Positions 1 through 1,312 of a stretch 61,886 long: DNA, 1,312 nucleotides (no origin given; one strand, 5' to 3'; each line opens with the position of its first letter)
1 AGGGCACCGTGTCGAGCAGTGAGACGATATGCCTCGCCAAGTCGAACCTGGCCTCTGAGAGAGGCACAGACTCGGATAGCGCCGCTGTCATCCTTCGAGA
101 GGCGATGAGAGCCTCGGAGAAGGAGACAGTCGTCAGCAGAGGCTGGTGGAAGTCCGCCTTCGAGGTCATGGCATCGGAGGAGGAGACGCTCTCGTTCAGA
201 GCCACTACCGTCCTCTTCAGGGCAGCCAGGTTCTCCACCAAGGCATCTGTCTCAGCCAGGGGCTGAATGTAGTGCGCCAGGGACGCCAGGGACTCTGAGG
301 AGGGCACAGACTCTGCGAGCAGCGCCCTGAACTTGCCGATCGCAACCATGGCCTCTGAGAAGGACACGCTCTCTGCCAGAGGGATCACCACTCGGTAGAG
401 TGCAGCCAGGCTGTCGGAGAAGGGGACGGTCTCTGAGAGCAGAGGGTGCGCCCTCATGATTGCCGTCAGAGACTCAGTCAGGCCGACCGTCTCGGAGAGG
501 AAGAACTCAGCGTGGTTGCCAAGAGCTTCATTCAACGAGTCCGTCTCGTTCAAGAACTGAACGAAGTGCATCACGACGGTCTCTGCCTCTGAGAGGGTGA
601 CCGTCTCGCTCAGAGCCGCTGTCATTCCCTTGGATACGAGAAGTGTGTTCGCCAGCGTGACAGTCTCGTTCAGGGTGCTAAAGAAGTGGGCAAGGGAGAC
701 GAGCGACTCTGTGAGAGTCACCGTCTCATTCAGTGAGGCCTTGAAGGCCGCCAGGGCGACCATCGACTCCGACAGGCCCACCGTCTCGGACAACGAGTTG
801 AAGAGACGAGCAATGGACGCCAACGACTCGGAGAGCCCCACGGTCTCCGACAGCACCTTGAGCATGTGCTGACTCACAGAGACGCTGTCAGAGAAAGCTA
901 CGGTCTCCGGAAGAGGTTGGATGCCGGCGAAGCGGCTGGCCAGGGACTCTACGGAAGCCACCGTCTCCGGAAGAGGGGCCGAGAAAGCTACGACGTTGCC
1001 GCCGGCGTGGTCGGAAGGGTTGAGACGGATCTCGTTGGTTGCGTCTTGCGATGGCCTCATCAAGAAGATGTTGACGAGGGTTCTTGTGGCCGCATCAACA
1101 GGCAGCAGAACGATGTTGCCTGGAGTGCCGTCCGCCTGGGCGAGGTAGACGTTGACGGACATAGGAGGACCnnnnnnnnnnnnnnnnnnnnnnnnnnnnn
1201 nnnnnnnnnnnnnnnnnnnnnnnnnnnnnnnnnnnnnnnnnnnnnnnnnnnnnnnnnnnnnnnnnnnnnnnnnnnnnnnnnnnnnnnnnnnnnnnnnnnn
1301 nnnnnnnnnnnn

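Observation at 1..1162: Edge-truncated gene made of about 17 near-perfect 60-bp (20-aa) tandem repeats, not in the ORF track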

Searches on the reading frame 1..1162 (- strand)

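Call 9: search_protein_families(library=pfam, proteins=[window:1-1162:-], max_evalue=0.1)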
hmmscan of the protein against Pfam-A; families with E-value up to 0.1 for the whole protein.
window:1-1162:- (387 aa): 0 families

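Call 10: search_protein_families(library=phrogs, proteins=[window:1-1162:-], max_evalue=0.1)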
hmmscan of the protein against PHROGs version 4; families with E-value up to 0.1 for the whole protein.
window:1-1162:- (387 aa): 2 families
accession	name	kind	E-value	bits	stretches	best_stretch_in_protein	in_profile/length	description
phrog_12240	-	unknown function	0.0011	19.5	1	179-370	21-205/387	-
phrog_22415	-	unknown function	0.022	14.9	0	64-190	40-163/355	-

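Call 15: find_homologous_proteins(query=window:1-1162:-, max_evalue=0.001)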
Query window:1-1162:- (387 aa): 13 proteins with E <= 0.001 among 8000 candidates.
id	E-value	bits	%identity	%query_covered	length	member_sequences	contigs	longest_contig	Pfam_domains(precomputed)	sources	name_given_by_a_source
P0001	1.3e-27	115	33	77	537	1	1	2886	-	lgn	-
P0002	2.9e-24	104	37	57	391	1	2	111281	-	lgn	-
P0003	1.3e-18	86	37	59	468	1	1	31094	-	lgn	-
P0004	1.4e-16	79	34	50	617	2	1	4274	PF13385.14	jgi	jgi:hypothetical protein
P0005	2.4e-15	75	31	43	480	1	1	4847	PF13385.14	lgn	-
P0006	6.0e-15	74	32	78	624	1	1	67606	-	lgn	-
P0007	1.3e-13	69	32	56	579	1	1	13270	-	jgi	-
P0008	1.6e-9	56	33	47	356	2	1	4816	-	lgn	-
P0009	3.7e-9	55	31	55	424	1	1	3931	-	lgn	-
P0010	2.6e-8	52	40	40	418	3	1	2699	PF13385.14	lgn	-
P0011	1.9e-6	46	28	56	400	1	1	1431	-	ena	-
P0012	5.1e-5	41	28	56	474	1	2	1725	-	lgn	-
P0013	1.9e-4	39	31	64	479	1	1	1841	-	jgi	jgi:hypothetical protein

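Call 19: find_related_loci(query=window:1-1162:-, collection=viral_contigs, flank=10000)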
Query window:1-1162:- (387 aa) in viral_contigs; peptide patterns used: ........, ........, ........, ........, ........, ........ (x = any residue, [..] = any of these).
5 stretches matched a pattern, but none encodes a relative of the query by tblastn (E <= 1e-3).

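Call 20: search_solved_structures(query=window:1-1162:-, max_evalue=10)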
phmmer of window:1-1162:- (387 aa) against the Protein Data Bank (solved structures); distinct sequences matched with E-value up to 10: 2.
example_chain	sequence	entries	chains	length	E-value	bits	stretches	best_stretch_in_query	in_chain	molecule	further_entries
7y16_A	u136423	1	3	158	0.25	14.1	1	99-160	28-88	LAS1 protein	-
7y17_C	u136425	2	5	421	1.2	11.9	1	100-160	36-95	LAS1 protein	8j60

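Call 21: search_protein_families(library=ncbifam, proteins=[window:1-1162:-, P0001, P0004, P0006], max_evalue=0.1)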
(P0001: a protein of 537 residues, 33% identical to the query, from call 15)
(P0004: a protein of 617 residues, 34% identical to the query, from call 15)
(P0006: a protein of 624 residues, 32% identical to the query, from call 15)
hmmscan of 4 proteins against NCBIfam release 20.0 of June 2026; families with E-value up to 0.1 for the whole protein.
window:1-1162:- (387 aa): 0 families

P0001 (537 aa): 0 families

P0004 (617 aa): 1 family
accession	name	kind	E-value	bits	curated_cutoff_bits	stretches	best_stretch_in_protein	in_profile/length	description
NF033849.1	ser_rich_anae_1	subfamily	2.2e-07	28.6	650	2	450-564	473-585/1163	serine-rich protein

P0006 (624 aa): 0 families

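Call 22: find_encoding_contigs(protein=P0002, flank=10000, max_places=2)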
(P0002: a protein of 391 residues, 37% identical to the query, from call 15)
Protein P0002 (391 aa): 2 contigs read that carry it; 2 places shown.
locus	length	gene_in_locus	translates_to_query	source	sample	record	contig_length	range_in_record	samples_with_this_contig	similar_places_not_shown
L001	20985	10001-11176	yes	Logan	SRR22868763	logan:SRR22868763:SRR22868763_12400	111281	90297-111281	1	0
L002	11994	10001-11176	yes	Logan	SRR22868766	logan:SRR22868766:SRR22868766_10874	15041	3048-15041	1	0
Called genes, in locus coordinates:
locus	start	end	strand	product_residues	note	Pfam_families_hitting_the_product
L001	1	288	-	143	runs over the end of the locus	-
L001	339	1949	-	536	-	PF00004:AAA, PF17862:AAA_lid_3 (weak)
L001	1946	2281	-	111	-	-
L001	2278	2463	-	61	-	-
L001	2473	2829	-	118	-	-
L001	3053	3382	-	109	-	-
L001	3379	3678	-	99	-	-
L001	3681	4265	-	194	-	PF06941:NT5C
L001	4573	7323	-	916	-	PF17795:Vault_3 (faint), PF11978:MVP_shoulder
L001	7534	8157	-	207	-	-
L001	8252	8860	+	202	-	-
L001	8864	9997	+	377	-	-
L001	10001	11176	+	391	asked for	-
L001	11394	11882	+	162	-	-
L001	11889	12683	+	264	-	-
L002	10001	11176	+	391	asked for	-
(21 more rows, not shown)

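Call 23: find_encoding_contigs(protein=P0006, flank=10000, max_places=2)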
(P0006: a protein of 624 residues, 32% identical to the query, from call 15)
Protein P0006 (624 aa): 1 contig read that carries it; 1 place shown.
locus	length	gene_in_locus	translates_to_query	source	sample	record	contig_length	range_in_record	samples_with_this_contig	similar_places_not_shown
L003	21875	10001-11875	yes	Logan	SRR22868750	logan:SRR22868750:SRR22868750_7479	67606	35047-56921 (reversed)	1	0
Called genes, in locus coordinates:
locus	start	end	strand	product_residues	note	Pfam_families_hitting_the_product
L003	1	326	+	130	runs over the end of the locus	-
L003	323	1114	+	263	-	-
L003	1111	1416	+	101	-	-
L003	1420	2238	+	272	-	PF06508:QueC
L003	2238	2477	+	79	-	-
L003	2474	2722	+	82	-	-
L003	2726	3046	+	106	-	-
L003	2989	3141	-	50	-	-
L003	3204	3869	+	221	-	-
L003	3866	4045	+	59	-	-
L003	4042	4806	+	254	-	PF01227:GTP_cyclohydroI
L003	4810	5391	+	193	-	-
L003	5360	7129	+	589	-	-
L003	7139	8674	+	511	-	PF06074:Portal_Mu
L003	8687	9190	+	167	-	-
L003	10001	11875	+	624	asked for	-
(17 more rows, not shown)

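Call 31: search_dna_similar(query=window:1-1162:-, collection=phages, mode=protein, max_rows=20, max_evalue=0.01)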
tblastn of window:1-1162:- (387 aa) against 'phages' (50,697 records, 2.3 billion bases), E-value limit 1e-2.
No match.

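Call 33: find_encoding_contigs(protein=P0003, flank=10000, max_places=1)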
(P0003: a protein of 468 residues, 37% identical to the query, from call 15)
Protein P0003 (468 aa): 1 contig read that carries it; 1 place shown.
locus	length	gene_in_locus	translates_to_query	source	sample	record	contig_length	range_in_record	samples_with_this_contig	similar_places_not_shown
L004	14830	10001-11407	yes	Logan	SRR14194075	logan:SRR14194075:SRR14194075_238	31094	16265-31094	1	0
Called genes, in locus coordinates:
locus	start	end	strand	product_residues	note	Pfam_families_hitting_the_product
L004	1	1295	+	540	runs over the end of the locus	-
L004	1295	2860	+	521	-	-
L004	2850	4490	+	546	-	-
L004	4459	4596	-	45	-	-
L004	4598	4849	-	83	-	-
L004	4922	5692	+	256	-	-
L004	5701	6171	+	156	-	-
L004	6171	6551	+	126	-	-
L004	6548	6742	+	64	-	-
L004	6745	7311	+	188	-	-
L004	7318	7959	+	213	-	-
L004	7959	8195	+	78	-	-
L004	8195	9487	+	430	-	PF13204:Apiosidase, PF12904:Collagen_bind_2 (weak)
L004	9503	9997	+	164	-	-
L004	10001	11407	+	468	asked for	-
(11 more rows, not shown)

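Call 34: find_encoding_contigs(protein=P0007, flank=10000, max_places=1)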
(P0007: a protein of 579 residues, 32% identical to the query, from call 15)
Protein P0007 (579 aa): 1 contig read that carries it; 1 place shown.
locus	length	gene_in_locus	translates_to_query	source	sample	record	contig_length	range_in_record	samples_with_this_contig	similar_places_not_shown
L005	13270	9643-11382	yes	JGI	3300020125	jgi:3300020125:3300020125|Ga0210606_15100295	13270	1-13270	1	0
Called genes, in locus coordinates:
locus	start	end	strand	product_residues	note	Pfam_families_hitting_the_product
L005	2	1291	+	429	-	?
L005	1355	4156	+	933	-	PF12708:Pect-lyase_RHGA_epim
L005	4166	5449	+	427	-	-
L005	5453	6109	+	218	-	PF11041:Phage_Wedge1 (weak)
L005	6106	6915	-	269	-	-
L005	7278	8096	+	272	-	-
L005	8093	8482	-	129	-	-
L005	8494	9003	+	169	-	-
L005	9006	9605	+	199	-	-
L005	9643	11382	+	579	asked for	-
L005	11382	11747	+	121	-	-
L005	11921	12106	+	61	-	-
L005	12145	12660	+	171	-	-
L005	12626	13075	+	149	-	-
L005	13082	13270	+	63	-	?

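Call 35: predict_structure(alignment_id=A1)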
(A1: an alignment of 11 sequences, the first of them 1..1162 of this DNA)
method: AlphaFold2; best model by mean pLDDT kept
length: 387 residues; sequences in the alignment: 11
mean_pLDDT: 39.0   pTM: 0.19
mean pLDDT of the five models: 39.0, 36.0, 35.9, 33.2, 29.7
residues with pLDDT >= 90: 0; 70-90: 0; 50-70: 10; < 50: 377
segments of 3 or more residues with pLDDT < 50: 1-154, 156-372, 382-387
pLDDT, mean of each block of 10 residues (from residue 1): 31 36 34 31 31 29 32 33 34 40 41 45 42 44 41 47 41 42 41 46 39 36 36 41 40 42 39 40 42 41 37 39 37 37 39 41 40 54 45
secondary structure, 60 per line:
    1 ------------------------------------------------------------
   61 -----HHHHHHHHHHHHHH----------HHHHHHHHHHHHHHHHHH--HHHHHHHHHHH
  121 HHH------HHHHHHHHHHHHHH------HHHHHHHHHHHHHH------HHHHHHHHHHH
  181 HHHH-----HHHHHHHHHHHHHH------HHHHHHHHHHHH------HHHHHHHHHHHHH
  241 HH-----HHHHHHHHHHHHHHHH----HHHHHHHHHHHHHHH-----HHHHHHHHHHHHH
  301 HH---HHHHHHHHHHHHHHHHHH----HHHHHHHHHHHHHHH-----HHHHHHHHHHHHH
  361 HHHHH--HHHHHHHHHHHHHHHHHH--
elements in order: H66-79 H90-107 H110-123 H130-143 H150-163 H170-184 H190-203 H210-221 H228-242 H248-263 H268-282 H288-302 H306-323 H328-342 H348-365 H368-385

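Call 36: search_protein_representatives(alignment_id=A1)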
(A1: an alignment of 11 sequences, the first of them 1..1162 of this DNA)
Query: 11 sequences, 421 profile positions. Proteins with E-value up to 0.001 (for the whole library): 4545; up to 1e-10: 1773; up to 1e-30: 276. The best 150 are listed.
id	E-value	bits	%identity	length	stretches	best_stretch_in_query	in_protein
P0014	3.4e-154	530.4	-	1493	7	75-307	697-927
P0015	8.9e-149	512.5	-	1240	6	157-311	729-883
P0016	1.6e-145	501.8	-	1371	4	94-303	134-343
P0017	1.2e-143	495.6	-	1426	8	98-311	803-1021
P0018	4.5e-123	427.8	-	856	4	68-293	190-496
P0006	1.5e-121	422.8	-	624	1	4-417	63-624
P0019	9.7e-108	377.3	-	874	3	3-267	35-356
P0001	2.8e-104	365.9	-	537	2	99-414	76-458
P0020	3.7e-103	362.2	-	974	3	94-289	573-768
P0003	2.1e-95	336.7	-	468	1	4-348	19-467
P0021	6.5e-94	331.8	-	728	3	4-290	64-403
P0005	4.6e-93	328.9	-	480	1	4-363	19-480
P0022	9.6e-93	327.9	-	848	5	98-360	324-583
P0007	3.6e-92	326.0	-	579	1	4-359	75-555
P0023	1.1e-90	321.2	-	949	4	114-329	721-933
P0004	2.5e-74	267.3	-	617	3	92-327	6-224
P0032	7.7e-71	255.8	-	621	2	5-308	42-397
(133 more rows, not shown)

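Call 40: search_protein_families(library=pfam, alignment_id=A2, max_evalue=0.001)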
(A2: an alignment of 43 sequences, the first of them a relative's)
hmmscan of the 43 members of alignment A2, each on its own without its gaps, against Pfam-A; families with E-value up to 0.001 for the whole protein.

A. member 1, P0014 (1493 aa): 1 family
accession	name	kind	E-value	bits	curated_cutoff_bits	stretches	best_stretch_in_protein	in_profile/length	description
PF13472.12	Lipase_GDSL_2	-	7.4e-06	27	32.9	1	516-650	1-126/178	GDSL-like Lipase/Acylhydrolase family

B. families by the number of members that match (of 43 scanned): 15 families
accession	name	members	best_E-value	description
PF13385.13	Laminin_G_3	11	5.6e-21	Concanavalin A-like lectin/glucanases superfamily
PF13472.12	Lipase_GDSL_2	2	2.1e-10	GDSL-like Lipase/Acylhydrolase family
PF18216.6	N_formyltrans_C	2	8.6e-05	N-formyltransferase dimerization C-terminal domain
PF08428.16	Rib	1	4.3e-31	Rib domain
PF00150.24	Cellulase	1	1.3e-14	Cellulase (glycosyl hydrolase family 5)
PF06439.18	3keto-disac_hyd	1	1.3e-09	3-keto-disaccharide hydrolase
PF19258.4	KxYKxGKxW_sig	1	1.3e-08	KxYKxGKxW signal peptide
PF01522.26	Polysacc_deac_1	1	9.8e-07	Polysaccharide deacetylase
PF11728.13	ArAE_1_C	1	2.1e-05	Putative aromatic acid exporter C-terminal domain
PF02186.21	TFIIE_beta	1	0.00011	TFIIE beta subunit core domain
PF16060.10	DUF4802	1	0.0002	Domain of unknown function (DUF4802)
PF08454.17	RIH_assoc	1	0.00028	RyR and IP3R Homology associated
PF17936.7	Big_6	1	0.00048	Bacterial Ig domain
PF08340.16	YicC-like_C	1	0.00075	Endoribonuclease YicC-like, C-terminal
PF03574.21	Peptidase_S48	1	0.00093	Peptidase family S48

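Call 41: search_protein_families(library=phrogs, alignment_id=A2, max_evalue=0.001)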
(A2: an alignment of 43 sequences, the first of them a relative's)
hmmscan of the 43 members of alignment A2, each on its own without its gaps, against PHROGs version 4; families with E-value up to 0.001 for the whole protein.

A. member 1, P0014 (1493 aa): 0 families

B. families by the number of members that match (of 43 scanned): 12 families
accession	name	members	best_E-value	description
phrog_12240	-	6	4.7e-43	-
phrog_15433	-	1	2.1e-103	tail sheath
phrog_24476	-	1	3.9e-32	phosphodiesterase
phrog_38872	-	1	2.8e-09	-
phrog_1084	-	1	5.3e-09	unknown function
phrog_5620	-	1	5.4e-08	-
phrog_17740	-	1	2.2e-05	-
phrog_27169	-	1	2.7e-05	-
phrog_31681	-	1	2.9e-05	-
phrog_8510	-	1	0.00014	virion structural protein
phrog_35812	-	1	0.00046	-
phrog_18294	-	1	0.00062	-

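Call 42: search_dna_similar(query=P0018, collection=phages, mode=protein, max_rows=25, max_evalue=0.001)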
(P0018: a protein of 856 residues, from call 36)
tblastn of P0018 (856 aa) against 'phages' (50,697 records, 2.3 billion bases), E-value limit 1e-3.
No match.

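Call 51: find_homologous_proteins(query=A1, max_evalue=1e-10)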
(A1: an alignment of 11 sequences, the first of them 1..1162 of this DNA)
Query A1 (11 sequences) (387 aa, profile of the alignment): 56 proteins with E <= 1e-10 among 8000 candidates.
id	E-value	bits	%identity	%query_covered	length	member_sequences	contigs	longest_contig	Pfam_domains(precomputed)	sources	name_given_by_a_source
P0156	9.4e-123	428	37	55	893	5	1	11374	PF13385.14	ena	-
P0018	1.4e-122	428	39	79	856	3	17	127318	PF13385.14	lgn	-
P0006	4.8e-121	423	32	78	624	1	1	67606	-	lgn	-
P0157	8.5e-121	422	35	49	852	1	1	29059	PF13385.14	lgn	-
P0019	3.1e-107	377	31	69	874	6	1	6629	PF13385.14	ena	-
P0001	8.9e-104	366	33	77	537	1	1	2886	-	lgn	-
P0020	1.2e-102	362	39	83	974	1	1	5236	-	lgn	-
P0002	1.2e-100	356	37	57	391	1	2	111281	-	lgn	-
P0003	6.5e-95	337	37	59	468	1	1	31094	-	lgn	-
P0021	2.1e-93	332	33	86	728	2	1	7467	-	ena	-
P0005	1.5e-92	329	31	43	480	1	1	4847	PF13385.14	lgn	-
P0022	3.0e-92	328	35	80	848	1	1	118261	-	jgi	jgi:hypothetical protein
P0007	1.1e-91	326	32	56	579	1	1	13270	-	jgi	-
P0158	5.8e-91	324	34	60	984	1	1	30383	PF13385.14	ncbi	-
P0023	3.3e-90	321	37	76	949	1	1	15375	-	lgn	-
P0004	7.8e-74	267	34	50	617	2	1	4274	PF13385.14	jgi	jgi:hypothetical protein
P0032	2.4e-70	256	33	56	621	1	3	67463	PF13385.14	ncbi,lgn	-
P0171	7.2e-26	109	27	72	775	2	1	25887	-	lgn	-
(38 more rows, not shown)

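Call 57: find_encoding_contigs(protein=P0018, flank=10000, max_places=2)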
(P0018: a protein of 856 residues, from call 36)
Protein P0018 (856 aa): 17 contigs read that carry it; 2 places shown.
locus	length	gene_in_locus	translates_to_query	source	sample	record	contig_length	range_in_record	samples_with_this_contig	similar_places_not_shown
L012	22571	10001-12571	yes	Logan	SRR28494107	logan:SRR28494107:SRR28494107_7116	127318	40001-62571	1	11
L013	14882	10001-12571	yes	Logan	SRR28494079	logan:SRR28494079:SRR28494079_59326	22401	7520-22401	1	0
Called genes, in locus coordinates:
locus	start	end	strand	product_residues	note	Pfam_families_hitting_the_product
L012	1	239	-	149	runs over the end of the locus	-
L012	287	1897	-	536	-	PF00004:AAA, PF17862:AAA_lid_3 (weak)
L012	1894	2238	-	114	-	-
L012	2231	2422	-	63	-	-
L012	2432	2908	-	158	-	-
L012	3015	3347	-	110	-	-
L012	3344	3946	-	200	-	PF06941:NT5C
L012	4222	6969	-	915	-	PF17795:Vault_3 (weak), PF11978:MVP_shoulder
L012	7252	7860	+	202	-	-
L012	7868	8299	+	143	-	-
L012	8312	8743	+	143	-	-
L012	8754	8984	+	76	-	-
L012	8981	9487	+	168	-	-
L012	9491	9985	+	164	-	-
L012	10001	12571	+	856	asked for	PF13385:Laminin_G_3 (weak)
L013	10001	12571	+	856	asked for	PF13385:Laminin_G_3 (weak)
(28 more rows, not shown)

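Call 59: find_encoding_contigs(protein=P0032, flank=10000, max_places=2)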
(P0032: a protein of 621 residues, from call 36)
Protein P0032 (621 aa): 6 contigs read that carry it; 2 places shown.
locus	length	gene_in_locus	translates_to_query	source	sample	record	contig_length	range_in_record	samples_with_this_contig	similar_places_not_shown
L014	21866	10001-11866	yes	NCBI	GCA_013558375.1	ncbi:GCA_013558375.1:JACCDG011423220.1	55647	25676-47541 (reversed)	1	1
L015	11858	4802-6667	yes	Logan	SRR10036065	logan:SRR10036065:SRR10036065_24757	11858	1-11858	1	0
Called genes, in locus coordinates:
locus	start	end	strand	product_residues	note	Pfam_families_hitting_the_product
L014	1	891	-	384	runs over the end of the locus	-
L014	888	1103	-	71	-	PF18064:CB_ParB_C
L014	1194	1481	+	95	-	-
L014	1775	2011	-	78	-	-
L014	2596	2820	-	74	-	-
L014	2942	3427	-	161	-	PF07659:DUF1599 (weak)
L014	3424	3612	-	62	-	-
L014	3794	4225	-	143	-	-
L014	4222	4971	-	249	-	-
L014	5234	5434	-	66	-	-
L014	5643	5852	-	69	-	-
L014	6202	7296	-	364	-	-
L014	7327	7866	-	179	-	-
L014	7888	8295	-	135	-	-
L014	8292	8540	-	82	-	-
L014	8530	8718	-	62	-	-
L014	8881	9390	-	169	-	-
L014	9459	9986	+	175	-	-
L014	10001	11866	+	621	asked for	PF13385:Laminin_G_3 (weak)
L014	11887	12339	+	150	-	-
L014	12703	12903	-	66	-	-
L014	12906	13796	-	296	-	PF01068:DNA_ligase_A_M, PF14743:DNA_ligase_OB_2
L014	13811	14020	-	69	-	-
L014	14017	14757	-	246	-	-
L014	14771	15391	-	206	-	-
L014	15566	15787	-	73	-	-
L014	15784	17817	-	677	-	PF01612:DNA_pol_A_exo1 (weak), PF00476:DNA_pol_A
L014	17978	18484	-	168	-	-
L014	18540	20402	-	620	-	-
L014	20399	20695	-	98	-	-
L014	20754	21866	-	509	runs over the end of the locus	PF12705:PDDEXK_1 (weak)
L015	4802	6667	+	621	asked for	PF13385:Laminin_G_3 (weak)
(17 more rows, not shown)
